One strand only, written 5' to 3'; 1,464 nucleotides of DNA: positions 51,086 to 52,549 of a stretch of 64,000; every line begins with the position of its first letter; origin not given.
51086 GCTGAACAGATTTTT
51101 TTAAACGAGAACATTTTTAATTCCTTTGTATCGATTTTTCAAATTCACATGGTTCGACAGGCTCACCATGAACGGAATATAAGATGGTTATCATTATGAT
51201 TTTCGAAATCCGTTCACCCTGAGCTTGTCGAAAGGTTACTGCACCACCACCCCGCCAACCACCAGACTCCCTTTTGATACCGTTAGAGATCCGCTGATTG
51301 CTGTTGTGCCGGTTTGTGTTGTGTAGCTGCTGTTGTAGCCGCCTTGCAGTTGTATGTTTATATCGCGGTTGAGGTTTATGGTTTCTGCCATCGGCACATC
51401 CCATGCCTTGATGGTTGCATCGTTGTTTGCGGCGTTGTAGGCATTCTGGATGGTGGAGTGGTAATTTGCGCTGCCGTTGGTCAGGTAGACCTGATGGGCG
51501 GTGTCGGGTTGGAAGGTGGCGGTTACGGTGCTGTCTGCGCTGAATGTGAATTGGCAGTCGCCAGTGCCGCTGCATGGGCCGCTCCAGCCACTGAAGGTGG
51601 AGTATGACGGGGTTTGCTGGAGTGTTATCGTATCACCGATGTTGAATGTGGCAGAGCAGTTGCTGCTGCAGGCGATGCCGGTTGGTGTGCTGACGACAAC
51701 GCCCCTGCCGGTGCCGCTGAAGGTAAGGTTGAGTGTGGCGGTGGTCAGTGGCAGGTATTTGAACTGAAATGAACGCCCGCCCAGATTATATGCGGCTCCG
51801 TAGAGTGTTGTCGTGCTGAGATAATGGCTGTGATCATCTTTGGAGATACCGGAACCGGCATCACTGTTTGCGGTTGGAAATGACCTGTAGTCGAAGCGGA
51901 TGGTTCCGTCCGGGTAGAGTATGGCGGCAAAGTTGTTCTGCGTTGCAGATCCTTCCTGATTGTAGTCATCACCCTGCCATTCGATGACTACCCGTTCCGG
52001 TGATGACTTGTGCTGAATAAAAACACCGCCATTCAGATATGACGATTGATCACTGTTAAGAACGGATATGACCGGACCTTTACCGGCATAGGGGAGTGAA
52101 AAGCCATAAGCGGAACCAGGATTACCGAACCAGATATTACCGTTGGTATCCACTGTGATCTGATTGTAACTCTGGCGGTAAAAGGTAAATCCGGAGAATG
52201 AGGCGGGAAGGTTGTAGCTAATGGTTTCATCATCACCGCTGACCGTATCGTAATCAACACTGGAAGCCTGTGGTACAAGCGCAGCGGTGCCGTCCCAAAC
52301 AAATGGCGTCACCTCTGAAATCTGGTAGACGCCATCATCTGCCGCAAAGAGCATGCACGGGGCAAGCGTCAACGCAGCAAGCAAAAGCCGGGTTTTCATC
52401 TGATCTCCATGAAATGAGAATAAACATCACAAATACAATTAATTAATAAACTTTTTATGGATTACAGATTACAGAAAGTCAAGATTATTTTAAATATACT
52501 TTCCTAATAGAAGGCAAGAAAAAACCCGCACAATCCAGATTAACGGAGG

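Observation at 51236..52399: Secreted InlB-B-repeat-like protein encoded immediately upstream of a signal-peptide-bearing Rhs (no PAAR/VgrG)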

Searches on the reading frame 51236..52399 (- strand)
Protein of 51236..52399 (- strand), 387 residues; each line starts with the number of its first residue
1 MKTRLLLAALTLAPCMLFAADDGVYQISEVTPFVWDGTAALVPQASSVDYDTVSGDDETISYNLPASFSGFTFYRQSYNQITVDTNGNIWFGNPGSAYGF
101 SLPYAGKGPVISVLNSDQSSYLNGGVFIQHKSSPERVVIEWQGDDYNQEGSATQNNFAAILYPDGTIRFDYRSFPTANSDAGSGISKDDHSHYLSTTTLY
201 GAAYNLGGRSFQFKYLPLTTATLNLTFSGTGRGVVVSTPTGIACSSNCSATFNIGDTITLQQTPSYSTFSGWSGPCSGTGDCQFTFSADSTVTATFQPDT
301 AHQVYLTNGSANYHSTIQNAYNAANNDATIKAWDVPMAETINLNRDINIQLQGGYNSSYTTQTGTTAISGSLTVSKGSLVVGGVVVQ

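Call 6: search_protein_families(library=pfam, proteins=[window:51236-52399:-], max_evalue=0.01)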
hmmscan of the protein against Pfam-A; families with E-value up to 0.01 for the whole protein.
window:51236-52399:- (387 aa): 0 families

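Call 7: search_protein_families(library=ncbifam, proteins=[window:51236-52399:-], max_evalue=0.01)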
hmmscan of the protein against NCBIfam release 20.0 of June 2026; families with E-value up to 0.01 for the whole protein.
window:51236-52399:- (387 aa): 0 families

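Call 8: find_homologous_proteins(query=window:51236-52399:-)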
Query window:51236-52399:- (387 aa): 274 proteins with E <= 0.001 among 8000 candidates; the best 120 are listed.
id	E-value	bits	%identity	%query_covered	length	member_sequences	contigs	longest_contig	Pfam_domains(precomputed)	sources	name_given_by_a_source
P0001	1.6e-248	842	97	100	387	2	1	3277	-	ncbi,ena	-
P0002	7.3e-136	471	57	100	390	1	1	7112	-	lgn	-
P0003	5.4e-135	469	56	99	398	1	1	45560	-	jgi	jgi:hypothetical protein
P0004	2.5e-133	463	55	100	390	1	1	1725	-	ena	-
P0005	5.0e-133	462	55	95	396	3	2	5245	-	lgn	-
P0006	5.8e-131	455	55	100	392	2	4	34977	-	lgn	-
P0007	6.2e-129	449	54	100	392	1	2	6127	-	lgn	-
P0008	7.1e-129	448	56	99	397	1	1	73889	-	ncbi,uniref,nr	ncbi:hypothetical protein [Geotalea sp. SG265]|uniref:hypothetical protein n=1 Tax=Geotalea sp. SG26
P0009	1.3e-127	444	55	100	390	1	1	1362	-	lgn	-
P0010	8.0e-127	442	55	96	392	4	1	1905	-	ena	-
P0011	1.5e-126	441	55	100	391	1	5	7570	-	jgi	jgi:hypothetical protein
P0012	1.1e-125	438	53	100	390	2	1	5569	-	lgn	-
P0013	3.9e-125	436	54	100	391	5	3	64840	-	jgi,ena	-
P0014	5.7e-125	436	57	95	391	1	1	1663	-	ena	-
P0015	5.0e-123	429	53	100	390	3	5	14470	-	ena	-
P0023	5.2e-110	386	47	99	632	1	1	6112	PF18998.7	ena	-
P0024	1.8e-109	385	50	96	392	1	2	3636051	-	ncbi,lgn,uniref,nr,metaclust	ncbi:hypothetical protein [Geobacter anodireducens]|uniref:Bacterial repeat domain-containing protei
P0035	7.9e-103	363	45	75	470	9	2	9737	PF18998.7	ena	-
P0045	1.1e-99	352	46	76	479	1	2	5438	PF18998.7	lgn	-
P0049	1.6e-98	349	44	98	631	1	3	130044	PF18998.7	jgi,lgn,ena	-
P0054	3.8e-96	341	46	100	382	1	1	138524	PF18998.7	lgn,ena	-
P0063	1.5e-94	335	46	99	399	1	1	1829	PF18998.7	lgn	-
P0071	1.5e-89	319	44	99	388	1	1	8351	PF18998.7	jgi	jgi:hypothetical protein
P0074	1.0e-87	313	45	96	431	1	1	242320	-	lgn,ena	-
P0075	6.6e-87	310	46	94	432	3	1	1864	PF18998.7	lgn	-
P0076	1.1e-85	306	43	100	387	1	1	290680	-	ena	-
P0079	1.1e-84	303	44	97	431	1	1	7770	PF18998.7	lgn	-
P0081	2.3e-84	302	44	94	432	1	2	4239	PF18998.7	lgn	-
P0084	6.5e-83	297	44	94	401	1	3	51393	PF18998.7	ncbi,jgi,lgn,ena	-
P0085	1.2e-82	296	40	95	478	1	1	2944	PF18998.7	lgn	-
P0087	9.8e-81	290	44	91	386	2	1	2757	PF18998.7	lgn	-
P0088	1.0e-79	287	43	99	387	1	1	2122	PF18998.7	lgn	-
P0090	3.9e-79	285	44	89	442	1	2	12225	PF18998.7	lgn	-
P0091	1.1e-77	280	41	99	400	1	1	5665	PF18998.7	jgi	jgi:hypothetical protein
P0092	2.5e-77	279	41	95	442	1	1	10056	PF18998.7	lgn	-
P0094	1.5e-76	276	42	95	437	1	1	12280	PF18998.7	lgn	-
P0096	2.7e-76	275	39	99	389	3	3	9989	PF18998.7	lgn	-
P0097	2.9e-76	275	42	95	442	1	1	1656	PF18998.7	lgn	-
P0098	3.0e-76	275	41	100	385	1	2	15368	PF18998.7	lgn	-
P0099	4.1e-76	275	57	51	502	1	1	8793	PF15780.12,PF18998.7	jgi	jgi:hypothetical protein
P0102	4.0e-75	272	42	95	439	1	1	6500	PF18998.7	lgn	-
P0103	1.7e-74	270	42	97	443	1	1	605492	PF18998.7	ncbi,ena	-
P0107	9.5e-73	264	55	54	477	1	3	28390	PF22073.3,PF18998.7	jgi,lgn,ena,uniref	uniref:Choice-of-anchor D domain-containing protein n=1 Tax=Geobacter metallireducens TaxID=28232 Re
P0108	4.7e-72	261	42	76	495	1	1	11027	PF18998.7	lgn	-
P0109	1.4e-71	260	41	97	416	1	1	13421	PF18998.7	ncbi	-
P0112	2.3e-71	259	39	95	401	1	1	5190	PF18998.7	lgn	-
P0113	2.4e-70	256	39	99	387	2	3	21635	PF18998.7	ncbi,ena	-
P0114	9.0e-69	251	47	55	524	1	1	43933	PF18998.7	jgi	jgi:hypothetical protein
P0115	1.7e-68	250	49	52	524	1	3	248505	PF18998.7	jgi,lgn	jgi:hypothetical protein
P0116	5.1e-68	248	39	95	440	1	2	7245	PF18998.7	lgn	-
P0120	2.4e-61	226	49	51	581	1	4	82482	PF22073.3,PF00801.27,PF18998.7,PF22544.3,PF18911.7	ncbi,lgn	-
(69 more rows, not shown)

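Call 9: search_protein_families(library=pfam, proteins=[window:51236-52399:-], max_evalue=10)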
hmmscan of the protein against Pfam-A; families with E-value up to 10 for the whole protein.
window:51236-52399:- (387 aa): 1 family
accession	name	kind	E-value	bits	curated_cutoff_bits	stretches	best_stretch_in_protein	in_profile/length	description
PF07494.17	Reg_prop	-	0.07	13.8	20.4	1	77-93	6-22/24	Two component regulator propeller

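Call 12: find_related_loci(query=A1, collection=genome_contigs, flank=10000)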
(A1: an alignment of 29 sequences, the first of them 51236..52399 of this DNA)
Query A1 (387 aa) in genome_contigs; peptide patterns used: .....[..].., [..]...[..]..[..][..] (x = any residue, [..] = any of these).
142 stretches matched a pattern; 36 encode a relative of the query (tblastn E <= 1e-3); 35 distinct loci.
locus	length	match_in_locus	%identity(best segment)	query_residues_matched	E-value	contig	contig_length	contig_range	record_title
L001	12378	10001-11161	56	5-387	5e-134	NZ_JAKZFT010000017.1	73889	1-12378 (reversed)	Geotalea sp. SG265 Scaffold17, whole genome shotgun sequence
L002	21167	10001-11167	47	1-387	2e-103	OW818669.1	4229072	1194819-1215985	metagenome genome assembly, chromosome: 1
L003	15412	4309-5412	50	19-387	1e-101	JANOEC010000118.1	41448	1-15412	MAG: Geobacteraceae bacterium isolate SOY_65_metabat_437 SOY_65_k141_2744805, whole genome shotgun sequence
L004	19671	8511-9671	46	1-387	3e-101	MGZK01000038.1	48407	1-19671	MAG: Geobacteraceae bacterium GWC2_55_20 gwc2_scaffold_1524, whole genome shotgun sequence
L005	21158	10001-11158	46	5-387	7e-101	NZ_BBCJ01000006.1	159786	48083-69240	Geotalea toluenoxydans JCM 15764, whole genome shotgun sequence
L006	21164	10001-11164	45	1-387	6e-100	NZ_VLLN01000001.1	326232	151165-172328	Geobacter argillaceus strain ATCC BAA-1139 Ga0052872_scaffold00001.1, whole genome shotgun sequence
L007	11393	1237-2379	46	7-387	2e-97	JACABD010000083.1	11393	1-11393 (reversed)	MAG: Geobacteraceae bacterium isolate Cfx3-08 MAG08_83, whole genome shotgun sequence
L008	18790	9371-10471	47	22-387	8e-96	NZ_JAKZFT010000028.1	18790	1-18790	Geotalea sp. SG265 Scaffold28, whole genome shotgun sequence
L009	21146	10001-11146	46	5-387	2e-95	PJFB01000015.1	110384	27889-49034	MAG: Geobacter sp. isolate L1geo L1geo_contig_15, whole genome shotgun sequence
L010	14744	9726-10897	56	1-387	2e-106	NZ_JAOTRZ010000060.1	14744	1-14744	MAG: Trichlorobacter sp. isolate MAG11 5109_A_contig_531, whole genome shotgun sequence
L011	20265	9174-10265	44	23-387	5e-89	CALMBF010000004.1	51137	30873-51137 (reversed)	MAG TPA_asm: uncultured Geobacter sp. isolate SRR5215464_bin.112_CONCOCT_v1.1_MAG genome assembly, contig: ERZ781360.94,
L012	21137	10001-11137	43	5-387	2e-88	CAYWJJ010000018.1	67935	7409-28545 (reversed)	MAG TPA_asm: uncultured Geobacter sp. isolate SRP302447_co2_181 genome assembly, contig: NODE_1259_length_67935_cov_26.9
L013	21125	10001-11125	42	13-387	4e-80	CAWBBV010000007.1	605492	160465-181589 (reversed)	MAG: uncultured delta proteobacterium isolate MFD02832.bin.1.176 genome assembly, contig: contig_11205, whole genome sho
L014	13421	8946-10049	41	11-387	3e-79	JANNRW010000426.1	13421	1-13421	MAG: Geobacteraceae bacterium isolate SOY_31_metabat_301 SOY_31_k141_3254382, whole genome shotgun sequence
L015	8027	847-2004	39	5-387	6e-76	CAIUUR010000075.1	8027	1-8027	MAG: uncultured Geobacteraceae bacterium isolate VK3_bin-0517 genome assembly, contig: bin-0517:075/568, whole genome sh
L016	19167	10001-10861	49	19-308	4e-76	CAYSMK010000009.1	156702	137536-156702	MAG TPA_asm: uncultured Geobacter sp. isolate binchicken_co269_58 genome assembly, contig: NODE_97_length_156702_cov_230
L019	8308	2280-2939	52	1-213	7e-61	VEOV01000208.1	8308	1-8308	MAG: Geobacter sp. isolate MnB_3 Mn-Geobacter-2_836376, whole genome shotgun sequence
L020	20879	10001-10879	43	1-296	7e-59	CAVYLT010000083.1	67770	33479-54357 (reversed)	MAG: Nitrospirota bacterium isolate MFD01299.bin.2.211 genome assembly, contig: contig_57788, whole genome shotgun seque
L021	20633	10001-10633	48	5-218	1e-54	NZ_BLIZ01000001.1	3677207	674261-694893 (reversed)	Geobacter sp. AOG1 scaffold1, whole genome shotgun sequence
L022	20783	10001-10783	42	5-273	3e-54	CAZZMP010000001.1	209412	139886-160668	MAG TPA_asm: uncultured Geobacter sp. isolate SRP192927_co3_443 genome assembly, contig: NODE_30_length_209412_cov_34.93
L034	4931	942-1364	33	35-186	4e-17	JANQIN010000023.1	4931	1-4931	MAG: Thermodesulfobacteriota bacterium isolate PL24a_bin.57 k99_4416806, whole genome shotgun sequence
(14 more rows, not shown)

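Call 18: predict_structure(alignment_id=A1)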
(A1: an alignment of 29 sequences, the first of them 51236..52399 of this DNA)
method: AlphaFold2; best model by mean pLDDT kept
length: 387 residues; sequences in the alignment: 29
mean_pLDDT: 86.5   pTM: 0.59
mean pLDDT of the five models: 86.5, 84.6, 82.4, 81.9, 77.3
residues with pLDDT >= 90: 238; 70-90: 104; 50-70: 24; < 50: 21
segments of 3 or more residues with pLDDT < 50: 1-3, 9-18, 146-152
pLDDT, mean of each block of 10 residues (from residue 1): 49 45 88 89 82 87 90 90 92 84 91 76 81 95 59 75 94 72 90 90 86 85 96 92 94 89 94 95 94 96 87 93 94 94 95 93 93 95 93
secondary structure, 60 per line:
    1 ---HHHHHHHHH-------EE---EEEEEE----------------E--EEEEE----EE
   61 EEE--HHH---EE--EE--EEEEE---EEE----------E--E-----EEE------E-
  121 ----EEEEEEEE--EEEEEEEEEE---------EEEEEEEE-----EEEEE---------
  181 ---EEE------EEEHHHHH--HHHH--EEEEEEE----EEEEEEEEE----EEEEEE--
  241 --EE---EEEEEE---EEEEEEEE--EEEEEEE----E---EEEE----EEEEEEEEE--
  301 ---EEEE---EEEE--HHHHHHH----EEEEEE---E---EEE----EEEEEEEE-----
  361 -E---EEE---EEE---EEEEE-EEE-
elements in order: H4-12 E25-30 E50-54 E59-63 E80-84 E88-90 E110-112 E125-132 E135-144 E154-161 E167-171 E184-186 E193-195 H196-200 H203-206 E209-215 E220-228 E233-238 E248-253 E257-264 E267-273 E282-285 E290-298 E304-307 E311-314 H317-323 E328-333 E341-343 E348-355 E366-368 E372-374 E378-382 E384-386

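Call 26: search_protein_families(library=pfam, alignment_id=A1, max_evalue=0.01)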
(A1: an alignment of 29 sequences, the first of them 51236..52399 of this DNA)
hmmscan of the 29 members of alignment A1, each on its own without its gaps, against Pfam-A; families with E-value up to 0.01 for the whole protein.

A. member 1, window:51236-52399:- (387 aa): 0 families

B. families by the number of members that match (of 29 scanned): 4 families
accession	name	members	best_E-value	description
PF18998.6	Flg_new_2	12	2.5e-09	Divergent InlB B-repeat domain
PF13290.12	CHB_HEX_C_1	2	0.00024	Chitobiase/beta-hexosaminidase C-terminal domain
PF13287.12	Fn3_assoc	2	0.00039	Fn3 associated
PF06119.19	NIDO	2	0.0045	Nidogen-like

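Call 27: search_solved_structures(query=A1, max_evalue=1)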
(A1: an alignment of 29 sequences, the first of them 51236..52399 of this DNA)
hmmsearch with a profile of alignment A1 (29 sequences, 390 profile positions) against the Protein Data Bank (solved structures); distinct sequences matched with E-value up to 1: 0.

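Call 38: fold_search(model_id=the predicted structure, library=pdb)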
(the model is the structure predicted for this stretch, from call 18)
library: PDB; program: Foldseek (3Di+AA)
matches with E <= 10: 364; with E <= 0.001: 2
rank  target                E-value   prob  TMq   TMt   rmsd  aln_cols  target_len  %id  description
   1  7w7i_C                6.5e-04  0.57  0.15  0.17  20.7       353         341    9  Crystal Structure of shaft pilin PitB from pilus islet-2 of Streptococcus oralis (released 2022-06-01)
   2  7w7i_B                9.5e-04  0.51  0.15  0.16  20.4       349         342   11  Crystal Structure of shaft pilin PitB from pilus islet-2 of Streptococcus oralis (released 2022-06-01)
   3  7w7i_F                1.1e-03  0.60  0.16  0.18  21.0       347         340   10  Crystal Structure of shaft pilin PitB from pilus islet-2 of Streptococcus oralis (released 2022-06-01)
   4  6n0a_A                2.6e-03  0.44  0.14  0.18  18.0       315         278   10  Structure of the major pilin protein (T-18.1) from Streptococcus pyogenes serotype MGAS8232 (released 2019-04-17)
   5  7w7i_E                4.0e-03  0.54  0.17  0.19  20.5       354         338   10  Crystal Structure of shaft pilin PitB from pilus islet-2 of Streptococcus oralis (released 2022-06-01)
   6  5ly6                  8.6e-03  0.23  0.14  0.11  30.1       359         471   10  CryoEM structure of the membrane pore complex of Pneumolysin at 4.5A (released 2017-04-05)
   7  6fwv_B                1.0e-02  0.23  0.14  0.11  30.7       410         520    7  The Bacillus anthracis TIE protein (released 2018-08-08)
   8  5imw_A                1.5e-02  0.23  0.14  0.12  20.3       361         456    8  Trapped Toxin (released 2016-08-24)
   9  8bdw_A                2.0e-02  0.99  0.15  0.50   5.6       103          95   18  Crystal structure of CnaB2 domain from Lactobacillus plantarum (released 2023-02-22)
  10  6m3y                  2.0e-02  0.35  0.18  0.10  19.2       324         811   10  Crystal structure of pilus adhesin, SpaC from Lactobacillus rhamnosus GG - open conformation (released 2020-07-29)
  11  5imw_B                2.0e-02  0.20  0.15  0.13  21.6       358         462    9  Trapped Toxin (released 2016-08-24)
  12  5cr6                  2.0e-02  0.15  0.13  0.11  23.3       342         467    8  Structure of pneumolysin at 1.98 A resolution (released 2015-09-16)
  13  9fw9_D                2.1e-02  0.30  0.17  0.10  17.5       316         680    8  Cryo-EM structure of the type 1 pilus assembly platform as part of the FimA-bound chaperone-usher pilus complex (FimDH (released 2025-06-04)
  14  4zgh                  2.9e-02  0.18  0.14  0.12  21.3       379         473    8  Structure of Sugar Binding Protein Pneumolysin (released 2016-03-09)
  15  1wcq_A                2.9e-02  0.04  0.08  0.06  21.4       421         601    8  Mutagenesis of the Nucleophilic Tyrosine in a Bacterial Sialidase to Phenylalanine. (released 2005-10-12)
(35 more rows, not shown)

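Call 44: search_protein_families(library=pfam, alignment_id=A2, max_evalue=0.0001)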
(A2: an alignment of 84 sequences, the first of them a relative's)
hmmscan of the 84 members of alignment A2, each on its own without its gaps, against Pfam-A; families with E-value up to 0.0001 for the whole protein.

A. member 1, L001:4900-5244:+ (114 aa): 0 families

B. families by the number of members that match (of 84 scanned): 75 families (the first 25 are shown)
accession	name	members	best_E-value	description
PF13884.11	Peptidase_S74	3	8.4e-18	Chaperone of endosialidase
PF00072.30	Response_reg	2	2.1e-23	Response regulator receiver domain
PF00343.26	Phosphorylase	1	0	Carbohydrate phosphorylase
PF03255.19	ACCA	1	1.5e-146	Acetyl co-enzyme A carboxylase carboxyltransferase-like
PF00437.27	T2SSE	1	6.6e-144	Type II/IV secretion system protein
PF01526.23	DDE_Tnp_Tn3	1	1.8e-141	Tn3 transposase DDE domain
PF05673.19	DUF815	1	4.4e-98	Protein of unknown function (DUF815)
PF00171.27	Aldedh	1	1.2e-91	Aldehyde dehydrogenase family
PF02542.21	YgbB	1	8.8e-72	YgbB family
PF01128.25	IspD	1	1.2e-66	2-C-methyl-D-erythritol 4-phosphate cytidylyltransferase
PF02574.22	S-methyl_trans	1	1.1e-61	Homocysteine S-methyltransferase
PF00482.28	T2SSF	1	3.7e-60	Type II secretion system (T2SS), protein F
PF00263.26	Secretin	1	3.4e-52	Bacterial type II and III secretion system protein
PF02223.23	Thymidylate_kin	1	1.1e-51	Thymidylate kinase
PF04079.22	SMC_ScpB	1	1.7e-51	Segregation and condensation complex subunit ScpB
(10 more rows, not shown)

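Call 45: search_protein_families(library=pfam, alignment_id=A3, max_evalue=0.0001)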
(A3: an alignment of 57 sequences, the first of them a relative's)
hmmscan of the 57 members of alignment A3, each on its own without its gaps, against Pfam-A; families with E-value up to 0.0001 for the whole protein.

A. member 1, L001:9518-9874:+ (118 aa): 0 families

B. families by the number of members that match (of 57 scanned): 23 families
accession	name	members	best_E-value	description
PF01797.21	Y1_Tnp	2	3e-20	Transposase IS200 like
PF13651.11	EcoRI_methylase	1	3e-126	Adenine-specific methyltransferase EcoRI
PF15601.11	Imm70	1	2.8e-22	Immunity protein 70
PF08238.18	Sel1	1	7.1e-22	Sel1 repeat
PF03235.19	GmrSD_N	1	2.1e-21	GmrSD restriction endonuclease, N-terminal domain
PF13751.12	DDE_Tnp_1_6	1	4.6e-21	Transposase DDE domain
PF05598.16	DUF772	1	2.2e-19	Transposase domain (DUF772)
PF14106.11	DUF4279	1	3.5e-17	Domain of unknown function (DUF4279)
PF01548.23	DEDD_Tnp_IS110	1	4e-16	Transposase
PF02371.22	Transposase_20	1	1.7e-12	Transposase IS116/IS110/IS902 family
PF01042.26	Ribonuc_L-PSP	1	3.7e-12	Endoribonuclease L-PSP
PF07377.18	DUF1493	1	1.2e-11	Protein of unknown function (DUF1493)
PF13610.12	DDE_Tnp_IS240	1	2.1e-10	DDE domain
PF13683.12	rve_3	1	4.4e-10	Integrase core domain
PF14220.11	DUF4329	1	4.6e-10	Domain of unknown function (DUF4329)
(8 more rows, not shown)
